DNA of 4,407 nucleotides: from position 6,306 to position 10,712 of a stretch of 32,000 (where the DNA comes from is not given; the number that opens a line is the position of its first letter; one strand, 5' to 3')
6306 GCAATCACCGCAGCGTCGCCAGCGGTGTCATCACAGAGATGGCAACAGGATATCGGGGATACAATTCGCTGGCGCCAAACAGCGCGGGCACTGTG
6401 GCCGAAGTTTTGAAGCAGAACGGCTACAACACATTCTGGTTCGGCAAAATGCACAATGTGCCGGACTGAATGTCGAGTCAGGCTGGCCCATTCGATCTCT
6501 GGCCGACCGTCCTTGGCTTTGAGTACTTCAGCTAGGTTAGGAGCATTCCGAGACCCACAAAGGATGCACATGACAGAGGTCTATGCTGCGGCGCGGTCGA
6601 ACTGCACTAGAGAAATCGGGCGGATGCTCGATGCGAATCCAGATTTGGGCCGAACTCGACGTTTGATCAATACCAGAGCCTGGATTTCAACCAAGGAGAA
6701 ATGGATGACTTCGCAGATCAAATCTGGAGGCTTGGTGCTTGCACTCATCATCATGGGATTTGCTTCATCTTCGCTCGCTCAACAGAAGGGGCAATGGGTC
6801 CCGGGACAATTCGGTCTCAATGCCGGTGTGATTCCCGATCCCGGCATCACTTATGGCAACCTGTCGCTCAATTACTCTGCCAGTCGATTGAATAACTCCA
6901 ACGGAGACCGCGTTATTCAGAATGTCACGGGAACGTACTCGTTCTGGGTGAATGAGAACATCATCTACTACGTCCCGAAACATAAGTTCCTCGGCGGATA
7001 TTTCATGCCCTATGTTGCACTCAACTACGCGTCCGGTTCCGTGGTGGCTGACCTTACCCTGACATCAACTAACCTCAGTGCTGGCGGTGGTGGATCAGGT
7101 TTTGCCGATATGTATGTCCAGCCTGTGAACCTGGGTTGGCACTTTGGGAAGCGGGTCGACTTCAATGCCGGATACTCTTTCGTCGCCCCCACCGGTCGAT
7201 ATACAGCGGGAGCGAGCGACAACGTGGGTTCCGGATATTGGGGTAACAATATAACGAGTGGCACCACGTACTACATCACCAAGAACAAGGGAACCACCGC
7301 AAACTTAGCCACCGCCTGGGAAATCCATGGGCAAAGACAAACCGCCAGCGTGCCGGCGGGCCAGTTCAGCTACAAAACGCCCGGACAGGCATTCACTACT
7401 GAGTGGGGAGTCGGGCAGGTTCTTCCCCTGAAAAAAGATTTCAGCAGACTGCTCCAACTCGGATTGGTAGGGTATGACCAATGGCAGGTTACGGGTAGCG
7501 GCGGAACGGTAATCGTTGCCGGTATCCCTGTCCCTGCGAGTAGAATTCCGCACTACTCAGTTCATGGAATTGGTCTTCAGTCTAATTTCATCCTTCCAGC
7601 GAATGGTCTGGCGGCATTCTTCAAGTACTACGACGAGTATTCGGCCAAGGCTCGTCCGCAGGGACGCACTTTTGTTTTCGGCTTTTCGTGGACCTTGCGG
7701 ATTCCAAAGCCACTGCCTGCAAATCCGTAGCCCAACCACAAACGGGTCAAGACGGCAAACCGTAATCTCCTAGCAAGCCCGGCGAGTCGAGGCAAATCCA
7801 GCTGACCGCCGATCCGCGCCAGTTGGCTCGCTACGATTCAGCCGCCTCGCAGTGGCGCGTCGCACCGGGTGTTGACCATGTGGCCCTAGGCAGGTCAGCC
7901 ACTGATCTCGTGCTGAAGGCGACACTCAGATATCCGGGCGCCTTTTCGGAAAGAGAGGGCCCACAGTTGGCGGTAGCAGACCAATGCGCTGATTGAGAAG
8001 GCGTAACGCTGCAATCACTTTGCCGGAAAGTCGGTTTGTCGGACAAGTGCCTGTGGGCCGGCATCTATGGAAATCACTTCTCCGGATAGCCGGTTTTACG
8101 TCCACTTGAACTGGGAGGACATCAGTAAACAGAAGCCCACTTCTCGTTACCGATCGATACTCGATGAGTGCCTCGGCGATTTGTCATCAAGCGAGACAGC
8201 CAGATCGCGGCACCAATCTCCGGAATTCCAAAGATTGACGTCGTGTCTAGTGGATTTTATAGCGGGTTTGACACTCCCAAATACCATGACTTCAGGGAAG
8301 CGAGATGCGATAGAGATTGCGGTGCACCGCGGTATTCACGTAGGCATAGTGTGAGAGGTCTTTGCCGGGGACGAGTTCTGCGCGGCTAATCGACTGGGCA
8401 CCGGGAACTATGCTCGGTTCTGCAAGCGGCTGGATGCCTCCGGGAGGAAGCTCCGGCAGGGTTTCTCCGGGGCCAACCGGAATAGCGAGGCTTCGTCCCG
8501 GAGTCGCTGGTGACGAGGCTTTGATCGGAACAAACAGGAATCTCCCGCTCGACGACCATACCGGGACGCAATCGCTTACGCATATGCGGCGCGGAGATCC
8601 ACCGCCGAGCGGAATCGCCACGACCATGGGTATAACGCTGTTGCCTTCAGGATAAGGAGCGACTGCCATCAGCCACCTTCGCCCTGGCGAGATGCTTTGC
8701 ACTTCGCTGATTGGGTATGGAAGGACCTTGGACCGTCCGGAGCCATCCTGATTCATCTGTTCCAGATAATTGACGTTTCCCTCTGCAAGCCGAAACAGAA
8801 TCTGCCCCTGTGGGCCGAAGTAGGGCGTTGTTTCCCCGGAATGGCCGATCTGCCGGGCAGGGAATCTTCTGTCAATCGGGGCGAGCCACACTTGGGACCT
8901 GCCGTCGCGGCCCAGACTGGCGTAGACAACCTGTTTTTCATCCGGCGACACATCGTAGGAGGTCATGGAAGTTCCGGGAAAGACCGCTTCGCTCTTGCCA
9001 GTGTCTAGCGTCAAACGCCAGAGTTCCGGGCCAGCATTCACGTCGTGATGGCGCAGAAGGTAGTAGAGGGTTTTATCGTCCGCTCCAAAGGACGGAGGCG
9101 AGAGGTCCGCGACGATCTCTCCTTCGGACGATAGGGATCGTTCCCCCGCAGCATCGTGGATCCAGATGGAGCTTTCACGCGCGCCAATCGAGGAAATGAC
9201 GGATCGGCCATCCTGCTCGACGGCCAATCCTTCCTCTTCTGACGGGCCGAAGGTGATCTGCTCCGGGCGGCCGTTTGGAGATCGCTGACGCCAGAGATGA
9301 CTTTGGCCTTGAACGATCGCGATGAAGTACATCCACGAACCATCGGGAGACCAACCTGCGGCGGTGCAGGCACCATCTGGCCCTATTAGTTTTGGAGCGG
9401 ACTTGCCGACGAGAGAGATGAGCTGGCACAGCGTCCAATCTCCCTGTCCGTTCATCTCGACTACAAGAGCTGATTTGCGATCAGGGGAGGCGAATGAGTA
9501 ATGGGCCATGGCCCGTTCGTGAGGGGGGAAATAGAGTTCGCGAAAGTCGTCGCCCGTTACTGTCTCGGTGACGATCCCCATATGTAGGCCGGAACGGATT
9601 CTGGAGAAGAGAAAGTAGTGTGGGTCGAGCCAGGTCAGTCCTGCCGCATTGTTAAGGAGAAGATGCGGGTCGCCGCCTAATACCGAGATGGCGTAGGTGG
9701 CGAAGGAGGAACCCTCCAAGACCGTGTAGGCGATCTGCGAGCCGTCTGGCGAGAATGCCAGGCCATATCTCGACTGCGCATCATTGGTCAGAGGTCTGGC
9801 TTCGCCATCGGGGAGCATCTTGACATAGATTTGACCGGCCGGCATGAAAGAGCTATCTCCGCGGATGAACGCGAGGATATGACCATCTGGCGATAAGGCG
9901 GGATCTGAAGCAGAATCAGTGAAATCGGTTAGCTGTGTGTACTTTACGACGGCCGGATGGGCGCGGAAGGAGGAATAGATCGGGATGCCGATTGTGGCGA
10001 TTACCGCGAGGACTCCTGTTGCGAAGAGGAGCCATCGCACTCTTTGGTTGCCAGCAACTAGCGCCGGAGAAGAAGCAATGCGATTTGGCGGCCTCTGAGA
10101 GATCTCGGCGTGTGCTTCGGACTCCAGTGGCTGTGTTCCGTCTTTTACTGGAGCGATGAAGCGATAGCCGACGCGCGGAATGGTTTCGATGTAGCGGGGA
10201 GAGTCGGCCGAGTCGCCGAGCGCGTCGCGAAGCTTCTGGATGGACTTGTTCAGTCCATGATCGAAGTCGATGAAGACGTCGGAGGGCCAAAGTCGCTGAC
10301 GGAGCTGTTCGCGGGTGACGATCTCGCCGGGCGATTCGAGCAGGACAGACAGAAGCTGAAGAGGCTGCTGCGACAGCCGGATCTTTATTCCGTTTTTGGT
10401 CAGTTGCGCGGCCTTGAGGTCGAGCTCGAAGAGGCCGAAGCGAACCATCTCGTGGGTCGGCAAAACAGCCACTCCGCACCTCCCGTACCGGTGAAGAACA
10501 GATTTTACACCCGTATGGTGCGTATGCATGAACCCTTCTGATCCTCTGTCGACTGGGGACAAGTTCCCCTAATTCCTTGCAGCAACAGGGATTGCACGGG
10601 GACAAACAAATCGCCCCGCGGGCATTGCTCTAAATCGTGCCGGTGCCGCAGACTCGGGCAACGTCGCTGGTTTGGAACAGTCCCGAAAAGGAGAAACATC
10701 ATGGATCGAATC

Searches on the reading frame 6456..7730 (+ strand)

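Call 7: search_protein_families(library=pfam, proteins=[window:6456-7730:+])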
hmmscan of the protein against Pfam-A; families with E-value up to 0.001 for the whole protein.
window:6456-7730:+ (424 aa): 1 family
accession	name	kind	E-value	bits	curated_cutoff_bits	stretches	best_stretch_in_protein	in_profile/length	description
PF13557.12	Phenol_MetA_deg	-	2.1e-19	71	22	1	142-408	1-240/242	Putative MetA-pathway of phenol degradation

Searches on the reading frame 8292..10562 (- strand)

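Call 7: search_protein_families(library=pfam, proteins=[window:8292-10562:-])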
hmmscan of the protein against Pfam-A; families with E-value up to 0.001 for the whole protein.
window:8292-10562:- (756 aa): 3 families
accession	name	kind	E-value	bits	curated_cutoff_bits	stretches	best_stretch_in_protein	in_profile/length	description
PF00486.34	Trans_reg_C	-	5.4e-16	58.9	26.2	1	60-135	3-77/77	Transcriptional regulatory protein, C terminal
PF07676.18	PD40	-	1.6e-12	47.4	20.9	0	401-425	13-38/38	WD40-like Beta Propeller Repeat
PF00930.27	DPPIV_N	-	2e-05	23.9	22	0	210-291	37-129/354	Dipeptidyl peptidase IV (DPP IV) N-terminal region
